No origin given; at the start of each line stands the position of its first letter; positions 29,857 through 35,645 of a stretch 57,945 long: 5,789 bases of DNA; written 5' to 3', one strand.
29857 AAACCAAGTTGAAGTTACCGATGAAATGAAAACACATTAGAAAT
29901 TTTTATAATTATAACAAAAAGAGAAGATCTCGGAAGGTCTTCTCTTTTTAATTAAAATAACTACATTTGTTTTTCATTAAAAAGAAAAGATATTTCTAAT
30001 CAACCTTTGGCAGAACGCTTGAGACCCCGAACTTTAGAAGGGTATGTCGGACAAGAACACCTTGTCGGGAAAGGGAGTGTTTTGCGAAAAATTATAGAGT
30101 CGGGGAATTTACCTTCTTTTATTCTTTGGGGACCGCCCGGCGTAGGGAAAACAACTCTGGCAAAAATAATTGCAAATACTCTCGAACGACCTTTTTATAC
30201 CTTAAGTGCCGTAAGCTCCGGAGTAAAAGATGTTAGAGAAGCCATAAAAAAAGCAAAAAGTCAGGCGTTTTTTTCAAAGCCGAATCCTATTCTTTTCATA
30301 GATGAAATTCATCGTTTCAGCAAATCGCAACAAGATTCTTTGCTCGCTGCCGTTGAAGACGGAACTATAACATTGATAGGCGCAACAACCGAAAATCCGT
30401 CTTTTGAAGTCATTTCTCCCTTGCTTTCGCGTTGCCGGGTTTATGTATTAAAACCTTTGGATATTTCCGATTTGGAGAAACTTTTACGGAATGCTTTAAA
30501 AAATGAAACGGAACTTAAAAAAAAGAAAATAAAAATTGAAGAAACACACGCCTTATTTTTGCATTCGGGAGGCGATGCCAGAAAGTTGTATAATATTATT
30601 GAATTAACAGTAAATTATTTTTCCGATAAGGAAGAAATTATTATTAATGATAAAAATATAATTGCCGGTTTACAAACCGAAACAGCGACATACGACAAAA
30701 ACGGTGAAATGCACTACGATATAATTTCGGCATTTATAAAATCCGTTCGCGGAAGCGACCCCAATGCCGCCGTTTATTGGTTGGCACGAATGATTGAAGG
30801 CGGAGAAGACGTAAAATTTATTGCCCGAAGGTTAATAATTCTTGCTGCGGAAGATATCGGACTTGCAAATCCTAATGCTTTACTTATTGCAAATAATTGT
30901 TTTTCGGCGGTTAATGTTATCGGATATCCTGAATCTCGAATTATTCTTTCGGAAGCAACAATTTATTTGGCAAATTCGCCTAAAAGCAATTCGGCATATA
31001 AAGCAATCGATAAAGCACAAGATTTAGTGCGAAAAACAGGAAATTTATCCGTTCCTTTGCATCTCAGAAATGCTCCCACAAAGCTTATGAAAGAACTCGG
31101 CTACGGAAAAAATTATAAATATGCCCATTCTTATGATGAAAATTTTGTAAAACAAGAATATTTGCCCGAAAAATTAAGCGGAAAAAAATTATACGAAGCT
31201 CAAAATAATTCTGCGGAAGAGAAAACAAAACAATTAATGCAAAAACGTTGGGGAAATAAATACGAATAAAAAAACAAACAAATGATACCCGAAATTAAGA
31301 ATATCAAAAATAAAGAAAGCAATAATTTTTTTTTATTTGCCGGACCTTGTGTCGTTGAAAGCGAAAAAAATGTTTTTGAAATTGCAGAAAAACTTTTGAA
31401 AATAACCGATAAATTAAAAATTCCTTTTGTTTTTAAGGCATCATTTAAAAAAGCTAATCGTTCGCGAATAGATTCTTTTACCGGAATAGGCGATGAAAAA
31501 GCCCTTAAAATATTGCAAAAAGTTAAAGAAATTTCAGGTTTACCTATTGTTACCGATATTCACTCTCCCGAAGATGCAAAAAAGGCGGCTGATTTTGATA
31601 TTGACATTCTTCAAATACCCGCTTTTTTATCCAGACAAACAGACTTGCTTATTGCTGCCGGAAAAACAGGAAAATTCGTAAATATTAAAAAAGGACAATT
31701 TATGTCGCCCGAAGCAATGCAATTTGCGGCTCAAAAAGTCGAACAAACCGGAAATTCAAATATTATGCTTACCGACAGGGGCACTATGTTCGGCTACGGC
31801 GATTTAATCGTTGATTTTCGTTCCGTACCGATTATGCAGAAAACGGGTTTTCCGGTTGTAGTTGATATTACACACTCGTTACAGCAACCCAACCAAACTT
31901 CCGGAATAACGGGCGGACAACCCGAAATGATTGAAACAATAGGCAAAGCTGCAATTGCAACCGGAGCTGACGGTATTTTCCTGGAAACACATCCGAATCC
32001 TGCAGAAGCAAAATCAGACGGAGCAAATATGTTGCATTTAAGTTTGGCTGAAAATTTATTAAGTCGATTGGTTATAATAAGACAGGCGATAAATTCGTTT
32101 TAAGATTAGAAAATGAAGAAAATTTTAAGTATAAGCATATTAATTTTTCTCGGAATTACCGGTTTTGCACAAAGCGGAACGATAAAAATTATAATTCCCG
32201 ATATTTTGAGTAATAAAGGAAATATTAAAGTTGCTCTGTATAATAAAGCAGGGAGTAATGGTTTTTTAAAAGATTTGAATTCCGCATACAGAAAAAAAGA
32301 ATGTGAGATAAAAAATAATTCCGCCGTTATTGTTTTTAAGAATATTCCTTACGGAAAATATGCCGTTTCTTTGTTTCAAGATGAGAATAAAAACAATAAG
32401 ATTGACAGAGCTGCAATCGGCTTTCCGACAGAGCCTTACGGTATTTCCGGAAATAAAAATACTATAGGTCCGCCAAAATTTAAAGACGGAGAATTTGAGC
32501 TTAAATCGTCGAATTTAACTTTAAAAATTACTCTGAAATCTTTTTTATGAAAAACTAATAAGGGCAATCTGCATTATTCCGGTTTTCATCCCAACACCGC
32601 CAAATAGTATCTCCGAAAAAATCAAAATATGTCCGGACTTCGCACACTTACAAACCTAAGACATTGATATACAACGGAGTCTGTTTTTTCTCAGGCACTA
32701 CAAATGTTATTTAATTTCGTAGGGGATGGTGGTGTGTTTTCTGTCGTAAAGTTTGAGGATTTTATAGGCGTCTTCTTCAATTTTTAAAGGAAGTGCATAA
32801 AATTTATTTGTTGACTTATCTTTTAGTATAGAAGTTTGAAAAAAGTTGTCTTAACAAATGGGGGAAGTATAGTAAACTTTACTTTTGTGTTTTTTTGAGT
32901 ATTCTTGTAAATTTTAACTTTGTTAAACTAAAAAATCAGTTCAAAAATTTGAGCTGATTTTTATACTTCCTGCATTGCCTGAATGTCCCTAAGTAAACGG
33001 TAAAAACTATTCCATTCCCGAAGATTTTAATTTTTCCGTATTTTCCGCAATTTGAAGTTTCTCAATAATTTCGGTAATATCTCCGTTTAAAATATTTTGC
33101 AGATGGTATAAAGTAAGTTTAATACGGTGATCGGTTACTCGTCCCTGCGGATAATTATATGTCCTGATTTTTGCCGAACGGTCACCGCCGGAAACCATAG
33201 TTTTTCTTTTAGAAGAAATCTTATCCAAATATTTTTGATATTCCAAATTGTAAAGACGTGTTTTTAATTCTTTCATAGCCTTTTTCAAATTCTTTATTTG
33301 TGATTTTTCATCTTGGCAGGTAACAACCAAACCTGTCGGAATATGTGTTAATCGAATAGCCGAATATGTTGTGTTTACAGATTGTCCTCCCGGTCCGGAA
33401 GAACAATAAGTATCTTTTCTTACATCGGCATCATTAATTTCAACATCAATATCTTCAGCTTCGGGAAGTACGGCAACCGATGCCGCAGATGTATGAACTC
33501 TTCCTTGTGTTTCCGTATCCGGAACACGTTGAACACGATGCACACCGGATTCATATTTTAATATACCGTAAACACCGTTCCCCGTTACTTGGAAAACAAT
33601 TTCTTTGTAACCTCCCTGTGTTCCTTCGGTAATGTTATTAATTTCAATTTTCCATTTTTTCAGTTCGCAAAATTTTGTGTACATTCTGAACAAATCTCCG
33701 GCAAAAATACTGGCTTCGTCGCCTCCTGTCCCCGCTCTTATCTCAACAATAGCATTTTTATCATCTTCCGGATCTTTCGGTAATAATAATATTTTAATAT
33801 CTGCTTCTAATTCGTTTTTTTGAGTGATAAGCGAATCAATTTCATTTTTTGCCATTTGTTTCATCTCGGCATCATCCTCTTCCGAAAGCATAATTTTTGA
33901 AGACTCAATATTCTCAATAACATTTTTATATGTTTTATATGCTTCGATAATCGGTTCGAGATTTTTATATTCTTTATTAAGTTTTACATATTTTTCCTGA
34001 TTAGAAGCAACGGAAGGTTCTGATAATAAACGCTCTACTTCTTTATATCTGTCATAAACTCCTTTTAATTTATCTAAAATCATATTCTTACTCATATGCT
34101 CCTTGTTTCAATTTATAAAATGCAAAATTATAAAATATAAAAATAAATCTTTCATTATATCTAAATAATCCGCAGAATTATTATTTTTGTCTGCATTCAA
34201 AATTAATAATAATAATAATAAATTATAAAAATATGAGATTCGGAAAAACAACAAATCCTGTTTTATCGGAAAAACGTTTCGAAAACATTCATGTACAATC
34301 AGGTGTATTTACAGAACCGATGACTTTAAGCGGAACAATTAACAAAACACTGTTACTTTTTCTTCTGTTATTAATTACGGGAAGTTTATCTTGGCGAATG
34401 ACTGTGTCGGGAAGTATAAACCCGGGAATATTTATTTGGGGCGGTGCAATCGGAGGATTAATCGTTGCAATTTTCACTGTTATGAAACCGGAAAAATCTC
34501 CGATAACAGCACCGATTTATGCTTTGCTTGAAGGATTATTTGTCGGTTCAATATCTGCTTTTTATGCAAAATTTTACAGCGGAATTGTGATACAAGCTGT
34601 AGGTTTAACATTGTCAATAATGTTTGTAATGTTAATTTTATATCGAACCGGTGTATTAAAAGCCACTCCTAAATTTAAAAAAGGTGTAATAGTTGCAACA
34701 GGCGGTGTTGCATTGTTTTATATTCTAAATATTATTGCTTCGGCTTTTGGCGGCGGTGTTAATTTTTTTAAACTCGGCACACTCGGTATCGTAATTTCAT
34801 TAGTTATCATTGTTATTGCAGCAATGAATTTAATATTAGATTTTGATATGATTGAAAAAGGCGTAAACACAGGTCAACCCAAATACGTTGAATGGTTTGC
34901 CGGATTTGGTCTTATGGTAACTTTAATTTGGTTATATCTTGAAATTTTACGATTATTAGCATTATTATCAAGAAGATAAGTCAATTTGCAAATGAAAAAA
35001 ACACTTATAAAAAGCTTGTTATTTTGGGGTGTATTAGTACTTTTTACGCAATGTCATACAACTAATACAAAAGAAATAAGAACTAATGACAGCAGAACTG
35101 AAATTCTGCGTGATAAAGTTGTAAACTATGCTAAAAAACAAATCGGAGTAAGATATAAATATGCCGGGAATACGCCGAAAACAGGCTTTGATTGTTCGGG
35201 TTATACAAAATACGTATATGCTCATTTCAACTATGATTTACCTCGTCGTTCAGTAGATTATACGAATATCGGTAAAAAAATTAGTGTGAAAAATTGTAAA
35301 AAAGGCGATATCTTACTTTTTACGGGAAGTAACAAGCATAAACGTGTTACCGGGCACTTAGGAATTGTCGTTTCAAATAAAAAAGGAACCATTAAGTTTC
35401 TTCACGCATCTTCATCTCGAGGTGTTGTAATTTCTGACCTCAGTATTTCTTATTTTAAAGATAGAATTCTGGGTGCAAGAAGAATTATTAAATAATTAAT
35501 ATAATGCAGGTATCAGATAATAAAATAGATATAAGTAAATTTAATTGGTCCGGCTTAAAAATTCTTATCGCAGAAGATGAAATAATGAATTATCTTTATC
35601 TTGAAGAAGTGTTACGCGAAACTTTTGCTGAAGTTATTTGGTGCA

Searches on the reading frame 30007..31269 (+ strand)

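Call 58: search_protein_families(library=pfam, proteins=[window:30007-31269:+], max_evalue=0.000001)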
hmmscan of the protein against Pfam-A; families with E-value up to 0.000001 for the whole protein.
window:30007-31269:+ (420 aa): 6 families
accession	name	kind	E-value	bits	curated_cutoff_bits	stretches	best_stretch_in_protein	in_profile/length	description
PF12002.13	MgsA_C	-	2.1e-72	242.9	27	1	249-414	1-166/167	MgsA AAA+ ATPase C terminal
PF00004.35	AAA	-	2.4e-21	77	21.2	1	39-150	2-130/131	ATPase family associated with various cellular activities (AAA)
PF16193.11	AAA_assoc_2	-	4.8e-20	72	34.3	1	172-248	2-81/81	AAA C-terminal domain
PF05496.18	RuvB_N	-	1e-16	61.5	27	1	5-124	1-116/159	Holliday junction DNA helicase RuvB P-loop domain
PF07728.20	AAA_5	-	1.7e-07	31.8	22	0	38-127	2-101/139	AAA domain (dynein-related subfamily)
PF13173.12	AAA_14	-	3.4e-07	30.8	27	1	38-154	5-126/129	AAA domain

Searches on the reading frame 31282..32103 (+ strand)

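Call 59: search_protein_families(library=pfam, proteins=[window:31282-32103:+], max_evalue=0.000001)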
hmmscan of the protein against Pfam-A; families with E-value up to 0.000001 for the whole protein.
window:31282-32103:+ (273 aa): 1 family
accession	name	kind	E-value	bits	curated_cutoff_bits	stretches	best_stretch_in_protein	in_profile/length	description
PF00793.26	DAHP_synth_1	-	7.8e-67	225.5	25.5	1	8-258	10-256/270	DAHP synthetase I family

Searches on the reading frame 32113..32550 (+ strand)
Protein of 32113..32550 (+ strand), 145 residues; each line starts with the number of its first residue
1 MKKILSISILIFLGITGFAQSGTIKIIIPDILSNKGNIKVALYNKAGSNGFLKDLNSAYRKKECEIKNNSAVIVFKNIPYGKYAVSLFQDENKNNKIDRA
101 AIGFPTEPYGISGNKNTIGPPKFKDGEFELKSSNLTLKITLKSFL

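Call 59: search_protein_families(library=pfam, proteins=[window:32113-32550:+], max_evalue=0.000001)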
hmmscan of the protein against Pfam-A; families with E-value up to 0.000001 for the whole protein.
window:32113-32550:+ (145 aa): 1 family
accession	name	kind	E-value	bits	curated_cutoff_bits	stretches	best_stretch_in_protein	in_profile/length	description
PF09912.14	DUF2141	-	3.6e-30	104.6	24.4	1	28-136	3-110/112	Uncharacterized protein conserved in bacteria (DUF2141)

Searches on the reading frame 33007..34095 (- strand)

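Call 59: search_protein_families(library=pfam, proteins=[window:33007-34095:-], max_evalue=0.000001)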
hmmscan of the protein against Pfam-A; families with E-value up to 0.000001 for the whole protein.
window:33007-34095:- (362 aa): 2 families
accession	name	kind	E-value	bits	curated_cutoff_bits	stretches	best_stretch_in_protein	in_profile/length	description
PF03462.23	PCRF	-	7.1e-77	258.1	24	1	15-207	3-194/194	PCRF domain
PF00472.26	RF-1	-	2.2e-38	131.2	35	1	214-324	1-116/116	RF-1 domain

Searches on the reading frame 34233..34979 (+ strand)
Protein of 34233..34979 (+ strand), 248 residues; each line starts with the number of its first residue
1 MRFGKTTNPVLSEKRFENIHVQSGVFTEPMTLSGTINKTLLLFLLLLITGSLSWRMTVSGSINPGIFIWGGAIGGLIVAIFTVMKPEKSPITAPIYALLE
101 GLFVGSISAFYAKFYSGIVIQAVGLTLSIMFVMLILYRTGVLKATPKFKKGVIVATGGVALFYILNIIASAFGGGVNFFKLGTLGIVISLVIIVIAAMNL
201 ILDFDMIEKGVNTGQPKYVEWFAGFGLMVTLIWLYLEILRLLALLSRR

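Call 59: search_protein_families(library=pfam, proteins=[window:34233-34979:+], max_evalue=0.000001)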
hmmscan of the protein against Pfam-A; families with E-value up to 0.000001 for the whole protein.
window:34233-34979:+ (248 aa): 2 families
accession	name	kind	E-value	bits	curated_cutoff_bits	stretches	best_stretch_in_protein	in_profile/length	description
PF12811.12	BaxI_1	-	1.3e-75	254.5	26.2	1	8-246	1-232/233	Bax inhibitor 1 like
PF01027.25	Bax1-I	-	7.9e-10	39.3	34.1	1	36-242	4-207/207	Inhibitor of apoptosis-promoting Bax1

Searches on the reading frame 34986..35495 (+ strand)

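Call 59: search_protein_families(library=pfam, proteins=[window:34986-35495:+], max_evalue=0.000001)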
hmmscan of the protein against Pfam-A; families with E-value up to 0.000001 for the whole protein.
window:34986-35495:+ (169 aa): 1 family
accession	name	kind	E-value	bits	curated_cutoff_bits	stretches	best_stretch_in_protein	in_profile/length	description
PF00877.26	NLPC_P60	-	6.8e-23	81.1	23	1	54-166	1-105/105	NlpC/P60 family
